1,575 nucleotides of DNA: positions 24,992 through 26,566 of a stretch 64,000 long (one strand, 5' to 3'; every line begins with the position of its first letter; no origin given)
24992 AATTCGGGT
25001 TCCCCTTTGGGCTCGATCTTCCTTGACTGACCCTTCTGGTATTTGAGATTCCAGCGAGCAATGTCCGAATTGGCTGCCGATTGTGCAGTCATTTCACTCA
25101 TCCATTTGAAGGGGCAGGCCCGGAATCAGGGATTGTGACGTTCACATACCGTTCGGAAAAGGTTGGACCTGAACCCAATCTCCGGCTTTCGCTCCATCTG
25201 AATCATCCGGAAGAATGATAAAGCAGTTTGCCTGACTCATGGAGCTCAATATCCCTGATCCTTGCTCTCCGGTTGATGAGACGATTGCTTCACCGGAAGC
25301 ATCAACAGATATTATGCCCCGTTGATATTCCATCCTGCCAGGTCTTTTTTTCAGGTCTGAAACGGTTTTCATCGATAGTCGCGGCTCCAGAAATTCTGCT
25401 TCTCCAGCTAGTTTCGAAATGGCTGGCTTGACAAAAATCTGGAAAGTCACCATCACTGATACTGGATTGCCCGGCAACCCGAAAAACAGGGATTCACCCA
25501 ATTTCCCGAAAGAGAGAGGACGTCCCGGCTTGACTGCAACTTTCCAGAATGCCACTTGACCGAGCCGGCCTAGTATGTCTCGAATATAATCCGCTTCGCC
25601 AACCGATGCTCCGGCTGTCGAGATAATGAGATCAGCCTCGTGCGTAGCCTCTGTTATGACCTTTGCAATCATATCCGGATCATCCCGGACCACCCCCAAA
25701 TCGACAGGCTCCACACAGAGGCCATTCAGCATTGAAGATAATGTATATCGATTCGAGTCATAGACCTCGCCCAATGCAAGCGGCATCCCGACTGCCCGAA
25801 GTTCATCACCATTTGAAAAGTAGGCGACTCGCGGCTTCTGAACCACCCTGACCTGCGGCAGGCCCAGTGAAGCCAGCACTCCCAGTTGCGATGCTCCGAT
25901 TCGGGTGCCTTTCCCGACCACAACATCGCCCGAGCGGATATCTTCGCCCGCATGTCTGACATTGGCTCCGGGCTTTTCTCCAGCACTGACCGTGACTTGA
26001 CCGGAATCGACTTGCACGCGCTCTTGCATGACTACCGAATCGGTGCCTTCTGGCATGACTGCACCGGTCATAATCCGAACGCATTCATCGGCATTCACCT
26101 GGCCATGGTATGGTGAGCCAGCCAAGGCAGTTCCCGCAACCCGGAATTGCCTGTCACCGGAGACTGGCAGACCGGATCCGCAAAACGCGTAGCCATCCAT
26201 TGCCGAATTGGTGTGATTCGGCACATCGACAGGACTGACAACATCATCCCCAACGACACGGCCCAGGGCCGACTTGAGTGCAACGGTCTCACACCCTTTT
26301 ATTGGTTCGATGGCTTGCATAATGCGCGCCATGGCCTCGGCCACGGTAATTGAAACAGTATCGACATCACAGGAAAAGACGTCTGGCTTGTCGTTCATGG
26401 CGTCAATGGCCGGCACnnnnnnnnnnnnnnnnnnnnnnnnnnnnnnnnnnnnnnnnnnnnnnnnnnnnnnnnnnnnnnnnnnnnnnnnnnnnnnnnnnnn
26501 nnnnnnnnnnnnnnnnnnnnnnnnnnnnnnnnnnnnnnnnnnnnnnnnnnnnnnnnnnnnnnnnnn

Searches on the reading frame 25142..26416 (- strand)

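Call 15: search_protein_families(library=ncbifam, proteins=[window:25142-26416:-])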
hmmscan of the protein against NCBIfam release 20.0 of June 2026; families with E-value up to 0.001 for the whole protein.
window:25142-26416:- (424 aa): 9 families
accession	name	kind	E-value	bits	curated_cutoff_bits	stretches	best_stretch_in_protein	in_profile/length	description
NF007960.1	PRK10680.1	equivalog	6.8e-166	552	440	1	24-420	2-401/401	molybdopterin molybdotransferase MoeA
NF011060.0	PRK14491.1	equivalog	1.4e-145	486.1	532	1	14-421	190-595/598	bifunctional molybdopterin-guanine dinucleotide biosynthesis adaptor protein MobB/molybdopterin molybdotransferase MoeA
NF011068.0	PRK14498.1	equivalog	9.6e-99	331.2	534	1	23-421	10-411/647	molybdopterin biosynthesis protein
NF045515.2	Glp_gephyrin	equivalog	1.8e-98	330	475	1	24-418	2-401/403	molybdotransferase-like divisome protein Glp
NF050098.1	MoeA_actino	exception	8.5e-87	291.5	560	1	24-418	2-398/400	molybdopterin molybdotransferase MoeA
NF011067.0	PRK14497.1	equivalog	5.7e-58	196.8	536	1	23-343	11-328/546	putative molybdopterin biosynthesis protein MoeA/unknown domain fusion protein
TIGR00177.1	molyb_syn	domain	1.2e-30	106.4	85.35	1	194-331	1-148/148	molybdenum cofactor synthesis domain-containing protein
TIGR00200.1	cinA_nterm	subfamily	3e-05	22.9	243.15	1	205-269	5-69/414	CinA family nicotinamide mononucleotide deamidase-related protein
NF001813.0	PRK00549.1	equivalog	7e-05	22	379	1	206-269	5-68/414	competence/damage-inducible protein A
